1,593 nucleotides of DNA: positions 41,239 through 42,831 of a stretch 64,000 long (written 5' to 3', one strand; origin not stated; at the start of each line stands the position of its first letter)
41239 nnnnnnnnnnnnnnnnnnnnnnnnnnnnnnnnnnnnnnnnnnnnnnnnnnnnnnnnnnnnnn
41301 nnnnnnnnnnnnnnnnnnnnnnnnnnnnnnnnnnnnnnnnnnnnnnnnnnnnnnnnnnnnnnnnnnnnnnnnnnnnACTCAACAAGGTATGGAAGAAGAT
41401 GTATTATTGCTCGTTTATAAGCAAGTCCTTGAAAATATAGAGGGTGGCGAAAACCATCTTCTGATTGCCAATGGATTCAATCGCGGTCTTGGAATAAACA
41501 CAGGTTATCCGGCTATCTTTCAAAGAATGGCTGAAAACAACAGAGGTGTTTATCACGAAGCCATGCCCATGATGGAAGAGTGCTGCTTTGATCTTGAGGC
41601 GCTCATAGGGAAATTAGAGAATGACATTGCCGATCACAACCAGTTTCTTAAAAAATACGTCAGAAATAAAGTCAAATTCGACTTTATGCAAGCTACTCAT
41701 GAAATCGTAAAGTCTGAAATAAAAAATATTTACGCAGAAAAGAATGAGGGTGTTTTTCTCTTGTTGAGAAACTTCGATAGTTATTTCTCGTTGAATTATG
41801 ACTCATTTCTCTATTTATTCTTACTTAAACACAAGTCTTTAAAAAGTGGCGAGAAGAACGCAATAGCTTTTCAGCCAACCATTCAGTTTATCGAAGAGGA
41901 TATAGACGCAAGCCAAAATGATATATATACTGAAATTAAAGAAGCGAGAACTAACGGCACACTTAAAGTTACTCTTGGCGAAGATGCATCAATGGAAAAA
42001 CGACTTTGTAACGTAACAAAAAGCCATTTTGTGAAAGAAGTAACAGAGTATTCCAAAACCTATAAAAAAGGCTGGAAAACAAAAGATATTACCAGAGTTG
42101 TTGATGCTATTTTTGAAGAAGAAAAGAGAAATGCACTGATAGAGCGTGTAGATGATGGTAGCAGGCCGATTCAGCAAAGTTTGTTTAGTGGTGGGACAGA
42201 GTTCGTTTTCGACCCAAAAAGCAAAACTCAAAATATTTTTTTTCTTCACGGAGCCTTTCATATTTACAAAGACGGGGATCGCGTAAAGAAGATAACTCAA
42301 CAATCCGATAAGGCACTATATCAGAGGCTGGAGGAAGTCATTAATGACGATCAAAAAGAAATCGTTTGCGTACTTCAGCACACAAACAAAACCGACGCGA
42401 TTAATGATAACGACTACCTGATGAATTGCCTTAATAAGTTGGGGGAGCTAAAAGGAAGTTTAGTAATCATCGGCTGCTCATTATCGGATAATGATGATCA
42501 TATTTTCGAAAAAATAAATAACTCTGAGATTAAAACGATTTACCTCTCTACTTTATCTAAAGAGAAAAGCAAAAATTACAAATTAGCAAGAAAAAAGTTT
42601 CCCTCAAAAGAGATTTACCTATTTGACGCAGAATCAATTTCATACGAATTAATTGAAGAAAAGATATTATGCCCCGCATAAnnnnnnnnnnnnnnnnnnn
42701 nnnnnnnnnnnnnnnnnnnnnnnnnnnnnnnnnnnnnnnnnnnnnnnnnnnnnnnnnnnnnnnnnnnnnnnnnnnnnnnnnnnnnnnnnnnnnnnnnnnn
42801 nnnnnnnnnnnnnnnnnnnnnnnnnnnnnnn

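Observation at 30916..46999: Three distant paralogues of one 'NGF(D/N)' fold (two AbiH-like, one DUF4917-like) in a single island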

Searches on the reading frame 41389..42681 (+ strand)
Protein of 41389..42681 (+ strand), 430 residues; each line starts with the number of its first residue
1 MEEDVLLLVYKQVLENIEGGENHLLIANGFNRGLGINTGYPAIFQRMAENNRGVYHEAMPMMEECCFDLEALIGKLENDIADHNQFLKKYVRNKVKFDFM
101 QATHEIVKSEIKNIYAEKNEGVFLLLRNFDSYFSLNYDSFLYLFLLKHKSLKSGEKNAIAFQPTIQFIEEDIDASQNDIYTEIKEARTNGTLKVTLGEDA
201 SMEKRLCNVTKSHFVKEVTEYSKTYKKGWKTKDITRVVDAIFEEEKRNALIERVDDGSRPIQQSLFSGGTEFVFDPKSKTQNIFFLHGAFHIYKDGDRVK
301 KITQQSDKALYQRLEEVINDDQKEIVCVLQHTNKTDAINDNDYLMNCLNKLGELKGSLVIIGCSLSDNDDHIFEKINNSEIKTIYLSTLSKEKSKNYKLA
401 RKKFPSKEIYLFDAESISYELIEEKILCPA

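Call 4: search_protein_families(library=pfam, proteins=[window:41389-42681:+], max_evalue=0.01)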
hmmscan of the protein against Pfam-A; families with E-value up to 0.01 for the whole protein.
window:41389-42681:+ (430 aa): 1 family
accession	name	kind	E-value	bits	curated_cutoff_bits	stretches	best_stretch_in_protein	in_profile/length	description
PF16263.11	DUF4917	-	6.5e-14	52.5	28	1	276-416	157-307/311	Domain of unknown function (DUF4917)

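Call 5: search_protein_families(library=padloc, proteins=[window:41389-42681:+], max_evalue=0.01)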
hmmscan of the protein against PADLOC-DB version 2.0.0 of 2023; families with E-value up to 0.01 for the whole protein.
window:41389-42681:+ (430 aa): 2 families
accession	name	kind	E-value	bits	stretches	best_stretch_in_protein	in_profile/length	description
PDLC04960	PDC-S21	-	1.6e-40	137.6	2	250-417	158-331/336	-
PDLC04961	PDC-S21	-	4.9e-29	99.6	2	274-417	174-325/336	-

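Call 22: find_homologous_proteins(query=window:41389-42681:+)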
Query window:41389-42681:+ (430 aa): 447 proteins with E <= 0.001 among 4638 candidates; the best 120 are listed.
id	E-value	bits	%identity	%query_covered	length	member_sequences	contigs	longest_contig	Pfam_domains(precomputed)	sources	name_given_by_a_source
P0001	1.5e-283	958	100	100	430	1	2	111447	PF16263.11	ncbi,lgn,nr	ncbi:MAG: DUF4917 family protein [Alistipes sp.]|nr:DUF4917 family protein [Alistipes sp.]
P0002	2.0e-237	806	86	98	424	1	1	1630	PF16263.11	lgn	-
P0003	1.1e-190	652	70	99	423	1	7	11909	PF16263.11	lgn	-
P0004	4.2e-189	647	70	99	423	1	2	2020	PF16263.11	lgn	-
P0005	4.8e-186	637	69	99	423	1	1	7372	PF16263.11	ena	-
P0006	1.2e-182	626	69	97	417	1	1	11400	PF16263.11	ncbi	-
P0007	1.3e-180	619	69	97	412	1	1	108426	PF16263.11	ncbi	-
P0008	1.1e-177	609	66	98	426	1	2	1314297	PF16263.11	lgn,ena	-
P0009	4.2e-177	607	66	98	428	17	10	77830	PF16263.11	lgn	-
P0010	5.2e-177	607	67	98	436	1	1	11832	PF16263.11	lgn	-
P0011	5.4e-177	607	67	99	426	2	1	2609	PF16263.11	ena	-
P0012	2.4e-176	605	66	97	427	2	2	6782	PF16263.11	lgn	-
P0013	5.5e-176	604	65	99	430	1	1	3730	PF16263.11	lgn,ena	-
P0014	4.2e-175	601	65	99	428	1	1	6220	PF16263.11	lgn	-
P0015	4.1e-174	597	65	97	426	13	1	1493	PF16263.11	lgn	-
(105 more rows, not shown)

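Call 31: search_solved_structures(query=A1, max_evalue=10, show_alignments=2)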
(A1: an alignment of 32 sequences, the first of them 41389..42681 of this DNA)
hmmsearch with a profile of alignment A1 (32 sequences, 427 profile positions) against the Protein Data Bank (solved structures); distinct sequences matched with E-value up to 10: 0.

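Call 44: find_related_loci(query=A1, collection=genome_contigs, flank=8000)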
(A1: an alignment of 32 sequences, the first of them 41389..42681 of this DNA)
Query A1 (430 aa) in genome_contigs; peptide patterns used: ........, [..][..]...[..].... (x = any residue, [..] = any of these).
445 stretches matched a pattern; 58 encode a relative of the query (tblastn E <= 1e-3); 57 distinct loci.
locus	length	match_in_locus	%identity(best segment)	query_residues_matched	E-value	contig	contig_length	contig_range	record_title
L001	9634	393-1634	69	3-421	0e+0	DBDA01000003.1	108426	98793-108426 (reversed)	MAG TPA_asm: Odoribacter sp. UBA944 UBA944_contig_6587, whole genome shotgun sequence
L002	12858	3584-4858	63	1-426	2e-178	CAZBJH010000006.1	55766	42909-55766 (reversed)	MAG TPA_asm: uncultured Bacteroidales bacterium isolate binchicken_co228_355 genome assembly, contig: NODE_574_length_55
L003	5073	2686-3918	64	7-420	5e-172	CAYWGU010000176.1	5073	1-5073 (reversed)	MAG TPA_asm: uncultured Spirochaetaceae bacterium isolate SRP191223_co2_66 genome assembly, contig: NODE_19772_length_50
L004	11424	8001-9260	58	1-423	6e-162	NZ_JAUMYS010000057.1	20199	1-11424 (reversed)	MAG: Tannerella sp. isolate S17M_Sa_42 NODE_1283_length_20199_cov_13.128922, whole genome shotgun sequence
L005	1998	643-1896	57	2-421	2e-173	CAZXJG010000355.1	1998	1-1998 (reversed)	MAG TPA_asm: uncultured Melioribacteraceae bacterium isolate binchicken_co159_36 genome assembly, contig: NODE_46905_len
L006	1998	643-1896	57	2-421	2e-173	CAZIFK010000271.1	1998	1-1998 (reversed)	MAG TPA_asm: uncultured bacterium isolate binchicken_co62_21 genome assembly, contig: NODE_49112_length_1998_cov_11.4987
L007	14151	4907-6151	61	7-424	4e-160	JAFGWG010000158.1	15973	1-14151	MAG: Bacteroidales bacterium isolate ZodW_Metabat.234 k87_12328381, whole genome shotgun sequence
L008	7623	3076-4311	62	7-421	1e-159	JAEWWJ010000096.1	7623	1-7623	MAG: Bacteroidetes bacterium isolate OH_SDB_95 k127_307221, whole genome shotgun sequence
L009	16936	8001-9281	61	1-421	3e-155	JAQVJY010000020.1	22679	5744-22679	MAG: Paludibacteraceae bacterium isolate STE_74 NODE_4900_length_22679_cov_42.580835_Sandtown_E, whole genome shotgun se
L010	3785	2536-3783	58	3-420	2e-160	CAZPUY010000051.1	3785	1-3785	MAG TPA_asm: Candidatus Woesearchaeota archaeon isolate SRP185410_co2_286 genome assembly, contig: NODE_39190_length_378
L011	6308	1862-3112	57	3-421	7e-155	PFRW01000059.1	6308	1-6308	MAG: Candidatus Peregrinibacteria bacterium CG_4_9_14_0_2_um_filter_41_14 CG_4_9_14_0.2_um_filter_scaffold_6641_c, whole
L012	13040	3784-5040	55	1-423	1e-152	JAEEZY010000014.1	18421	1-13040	MAG: Bacteroidales bacterium isolate Tb.RUG.96 k141_4178222_flag=1_multi=42.0000_len=18421, whole genome shotgun sequenc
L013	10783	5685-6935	56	6-421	3e-151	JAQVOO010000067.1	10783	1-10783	MAG: Sphaerochaetaceae bacterium isolate STF1_182 NODE_19152_length_10783_cov_7.349568_Sandtown_F1, whole genome shotgun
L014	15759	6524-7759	59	3-419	5e-151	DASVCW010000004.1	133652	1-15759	MAG TPA_asm: Balneolaceae bacterium isolate SMAG_U2017 k141_776090, whole genome shotgun sequence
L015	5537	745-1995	55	1-420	1e-152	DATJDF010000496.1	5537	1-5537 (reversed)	MAG TPA_asm: Arachidicoccus sp. isolate SMAG_U15400 k141_127444, whole genome shotgun sequence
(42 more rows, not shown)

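Call 46: predict_structure(alignment_id=A1)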
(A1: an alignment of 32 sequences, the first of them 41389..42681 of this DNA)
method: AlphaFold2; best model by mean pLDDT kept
length: 430 residues; sequences in the alignment: 32
mean_pLDDT: 74.3   pTM: 0.66
mean pLDDT of the five models: 74.3, 74.2, 68.3, 63.8, 62.9
residues with pLDDT >= 90: 65; 70-90: 225; 50-70: 83; < 50: 57
segments of 3 or more residues with pLDDT < 50: 116-121, 147-171, 250-253, 263-268, 420-430
pLDDT, mean of each block of 10 residues (from residue 1): 76 86 83 71 87 80 87 90 90 88 78 50 63 70 49 43 35 66 77 68 79 87 86 82 61 57 45 67 78 77 64 81 77 75 87 92 81 93 92 92 94 75 37
secondary structure, 60 per line:
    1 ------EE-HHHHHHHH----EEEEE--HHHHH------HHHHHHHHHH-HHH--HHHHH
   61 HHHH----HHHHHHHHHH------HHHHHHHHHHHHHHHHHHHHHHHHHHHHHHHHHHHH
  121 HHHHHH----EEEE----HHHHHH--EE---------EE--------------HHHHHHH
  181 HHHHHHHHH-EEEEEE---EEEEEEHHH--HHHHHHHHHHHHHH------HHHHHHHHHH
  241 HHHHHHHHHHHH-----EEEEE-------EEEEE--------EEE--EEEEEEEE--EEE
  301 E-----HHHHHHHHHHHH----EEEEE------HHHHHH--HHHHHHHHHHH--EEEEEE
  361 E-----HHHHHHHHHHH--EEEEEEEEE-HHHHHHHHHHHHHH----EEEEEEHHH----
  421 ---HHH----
elements in order: H10-17 E22-26 H29-33 H40-49 H56-64 H69-78 H85-126 E131-134 H139-144 H174-189 E191-196 E200-205 H211-224 H231-252 E258-262 E270-274 E283-285 E288-295 E298-301 H307-318 E323-327 H334-339 H342-352 E355-361 H367-377 E380-388 H390-403 E408-413

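Call 52: fold_search(model_id=the predicted structure, library=pdb)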
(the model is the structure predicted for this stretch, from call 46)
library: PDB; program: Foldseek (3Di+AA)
matches with E <= 10: 355; with E <= 0.001: 14
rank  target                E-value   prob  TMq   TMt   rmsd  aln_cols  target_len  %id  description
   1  8sub_B                1.7e-05  1.00  0.45  0.48   8.2       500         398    8  E. coli SIR2-HerA complex (dodecamer SIR2 pentamer HerA) (released 2023-12-27)
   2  8su9_D                2.0e-05  1.00  0.44  0.47   9.5       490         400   10  E. coli SIR2-HerA complex (hexamer HerA bound with dodecamer Sir2) (released 2024-03-27)
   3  8sub_F                4.2e-05  1.00  0.40  0.42  15.9       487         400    8  E. coli SIR2-HerA complex (dodecamer SIR2 pentamer HerA) (released 2023-12-27)
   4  8sub_D                4.4e-05  1.00  0.41  0.43  15.3       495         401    9  E. coli SIR2-HerA complex (dodecamer SIR2 pentamer HerA) (released 2023-12-27)
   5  8sub_K                4.9e-05  1.00  0.43  0.46   7.7       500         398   10  E. coli SIR2-HerA complex (dodecamer SIR2 pentamer HerA) (released 2023-12-27)
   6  8uae_F                6.4e-05  1.00  0.39  0.43  15.5       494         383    9  E. coli Sir2_HerA complex (12:6) with ATPgamaS (released 2023-12-27)
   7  8suw_B                8.7e-05  1.00  0.43  0.46   8.5       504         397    9  E. coli SIR2-HerA complex (dodecamer SIR2 bound 4 protomers of HerA) (released 2024-03-27)
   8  8sub_J                1.6e-04  1.00  0.42  0.45  14.5       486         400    9  E. coli SIR2-HerA complex (dodecamer SIR2 pentamer HerA) (released 2023-12-27)
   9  8sub_A                1.6e-04  1.00  0.43  0.46   7.7       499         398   10  E. coli SIR2-HerA complex (dodecamer SIR2 pentamer HerA) (released 2023-12-27)
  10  8sub_I                1.7e-04  1.00  0.43  0.46  10.7       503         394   10  E. coli SIR2-HerA complex (dodecamer SIR2 pentamer HerA) (released 2023-12-27)
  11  8suw_F                1.8e-04  1.00  0.44  0.47   8.4       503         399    8  E. coli SIR2-HerA complex (dodecamer SIR2 bound 4 protomers of HerA) (released 2024-03-27)
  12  8uae_B                2.9e-04  1.00  0.44  0.49   7.4       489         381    9  E. coli Sir2_HerA complex (12:6) with ATPgamaS (released 2023-12-27)
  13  8sub_E                3.1e-04  1.00  0.33  0.35  17.4       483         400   11  E. coli SIR2-HerA complex (dodecamer SIR2 pentamer HerA) (released 2023-12-27)
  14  8sub_G                8.3e-04  1.00  0.38  0.41  16.5       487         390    9  E. coli SIR2-HerA complex (dodecamer SIR2 pentamer HerA) (released 2023-12-27)
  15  8sxx_J                5.0e-02  0.77  0.36  0.40  16.4       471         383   12  E. coli dodecamer SIR2 (released 2023-12-27)
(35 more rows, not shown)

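Call 56: search_protein_families(library=pfam, alignment_id=A4, max_evalue=0.00001)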
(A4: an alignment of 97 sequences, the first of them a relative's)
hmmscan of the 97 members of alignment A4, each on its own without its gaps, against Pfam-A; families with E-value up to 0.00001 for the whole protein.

A. member 1, L007:2430-3029:+ (200 aa): 0 families

B. families by the number of members that match (of 97 scanned): 146 families (the first 25 are shown)
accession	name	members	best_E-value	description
PF07719.23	TPR_2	6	9.9e-84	Tetratricopeptide repeat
PF13181.12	TPR_8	5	1.7e-69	Tetratricopeptide repeat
PF14559.12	TPR_19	5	4.3e-26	Tetratricopeptide repeat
PF00515.34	TPR_1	4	2.7e-110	Tetratricopeptide repeat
PF13414.12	TPR_11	4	1.6e-98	TPR repeat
PF13431.12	TPR_17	4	4.1e-73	Tetratricopeptide repeat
PF13432.12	TPR_16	4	4.1e-66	Tetratricopeptide repeat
PF13371.12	TPR_9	4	7.2e-39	Tetratricopeptide repeat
PF13424.12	TPR_12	4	1.4e-37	Tetratricopeptide repeat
PF13374.12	TPR_10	4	1.5e-35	Tetratricopeptide repeat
PF13428.12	TPR_14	4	7.6e-33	Tetratricopeptide repeat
PF13174.12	TPR_6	4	3.1e-31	Tetratricopeptide repeat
PF13176.12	TPR_7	4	3.3e-25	Tetratricopeptide repeat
PF01555.25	N6_N4_Mtase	3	3.4e-51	DNA methylase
PF01239.28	PPTA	3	5.8e-26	Protein prenyltransferase alpha subunit repeat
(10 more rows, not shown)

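Call 59: find_encoding_contigs(protein=P0001, flank=10000, max_places=4)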
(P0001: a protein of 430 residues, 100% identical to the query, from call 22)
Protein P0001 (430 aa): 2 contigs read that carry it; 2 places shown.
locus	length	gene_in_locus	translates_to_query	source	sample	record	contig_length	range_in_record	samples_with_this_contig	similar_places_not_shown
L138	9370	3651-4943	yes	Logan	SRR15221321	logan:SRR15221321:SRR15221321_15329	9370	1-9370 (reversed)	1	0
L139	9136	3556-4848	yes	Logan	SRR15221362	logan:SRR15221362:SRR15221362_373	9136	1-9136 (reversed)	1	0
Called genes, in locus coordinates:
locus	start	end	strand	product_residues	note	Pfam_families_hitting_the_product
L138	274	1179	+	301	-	PF12161:HsdM_N, PF05175:MTS (faint), PF02384:N6_Mtase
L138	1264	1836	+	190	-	PF02384:N6_Mtase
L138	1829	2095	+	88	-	-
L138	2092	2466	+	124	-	-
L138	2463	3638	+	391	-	PF01420:Methylase_S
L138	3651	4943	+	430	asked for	PF16263:DUF4917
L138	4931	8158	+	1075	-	PF04313:HSDR_N, PF04851:ResIII, PF18766:SWI2_SNF2, PF22679:T1R_D3-like, PF11867:T1RH-like_C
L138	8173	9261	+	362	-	PF14253:AbiH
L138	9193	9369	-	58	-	?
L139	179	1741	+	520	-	PF12161:HsdM_N, PF02384:N6_Mtase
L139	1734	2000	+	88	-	-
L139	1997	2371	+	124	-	-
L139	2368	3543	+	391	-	PF01420:Methylase_S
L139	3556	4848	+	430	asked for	PF16263:DUF4917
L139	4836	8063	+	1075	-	PF04313:HSDR_N, PF04851:ResIII, PF18766:SWI2_SNF2, PF22679:T1R_D3-like, PF11867:T1RH-like_C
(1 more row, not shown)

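Call 68: search_protein_families(library=pfam, alignment_id=A1, max_evalue=1)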
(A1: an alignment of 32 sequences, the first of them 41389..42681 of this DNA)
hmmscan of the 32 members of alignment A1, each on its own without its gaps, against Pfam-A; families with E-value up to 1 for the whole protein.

A. member 1, window:41389-42681:+ (430 aa): 2 families
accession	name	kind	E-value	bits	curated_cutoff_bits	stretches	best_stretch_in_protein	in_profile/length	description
PF16263.11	DUF4917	-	6.5e-14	52.5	28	2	276-416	157-307/311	Domain of unknown function (DUF4917)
PF13289.12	SIR2_2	-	0.013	16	24.5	1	326-379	56-108/141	SIR2-like domain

B. families by the number of members that match (of 32 scanned): 39 families (the first 25 are shown)
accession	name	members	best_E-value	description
PF16263.11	DUF4917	32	5e-21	Domain of unknown function (DUF4917)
PF14253.11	AbiH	10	0.0038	Bacteriophage abortive infection AbiH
PF13730.12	HTH_36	7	0.00048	Helix-turn-helix domain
PF20439.3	SpoIVA_C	6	0.07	Sporulation stage IV protein A, C-terminal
PF00125.30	Histone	4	0.00081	Core histone H2A/H2B/H3/H4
PF13289.12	SIR2_2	4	0.0081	SIR2-like domain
PF02645.21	DegV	4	0.019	Uncharacterised protein, DegV family COG1307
PF13300.11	DUF4078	3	0.004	Domain of unknown function (DUF4078)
PF24630.1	PIN_TASOR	2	0.0089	TASOR PIN domain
PF24498.1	Ig_TMEM131L_3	2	0.077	TMEM131L third Ig-like domain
PF22084.1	UfSP_MPN_N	2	0.084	Ufm1 specific protease UfSP N-terminal MPN domain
PF25495.1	Peripla_BP_A-cyclase_1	2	0.15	Adenylate cyclase, periplasmic binding protein-like domain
PF01099.22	Uteroglobin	1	0.0026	Uteroglobin family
PF12564.13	TypeIII_RM_meth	1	0.0084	Type III restriction/modification enzyme methylation subunit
PF00808.29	CBFD_NFYB_HMF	1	0.028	Histone-like transcription factor (CBF/NF-Y) and archaeal histone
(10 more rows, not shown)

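Call 77: search_protein_families(library=ncbifam, proteins=[window:41389-42681:+], max_evalue=0.01)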
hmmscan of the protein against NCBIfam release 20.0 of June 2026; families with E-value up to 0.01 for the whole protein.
window:41389-42681:+ (430 aa): 0 families

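Call 82: search_protein_representatives(alignment_id=A1)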
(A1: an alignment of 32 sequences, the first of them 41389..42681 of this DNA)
Query: 32 sequences, 427 profile positions. Proteins with E-value up to 0.001 (for the whole library): 1685; up to 1e-10: 759; up to 1e-30: 104. The best 150 are listed.
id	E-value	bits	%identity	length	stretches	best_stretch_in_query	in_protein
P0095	2.5e-192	655.9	-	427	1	3-425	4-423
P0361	1.3e-159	548.1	-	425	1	2-423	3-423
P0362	2.8e-144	497.6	-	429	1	3-424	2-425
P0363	3.6e-137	474.1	-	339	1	86-423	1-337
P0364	6.5e-129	446.9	-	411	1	1-419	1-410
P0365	9.8e-125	433.2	-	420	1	1-420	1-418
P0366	1.7e-124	432.4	-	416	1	7-425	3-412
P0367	1.1e-122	426.5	-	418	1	5-423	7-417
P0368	1.6e-122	425.8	-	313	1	2-304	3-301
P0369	1.8e-122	425.7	-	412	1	3-420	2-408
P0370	3.8e-121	421.3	-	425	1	1-425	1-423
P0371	7.5e-121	420.4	-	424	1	1-419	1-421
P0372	2.2e-120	418.9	-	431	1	5-422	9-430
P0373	1.9e-119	415.7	-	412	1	1-419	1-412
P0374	4.8e-117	407.8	-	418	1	2-419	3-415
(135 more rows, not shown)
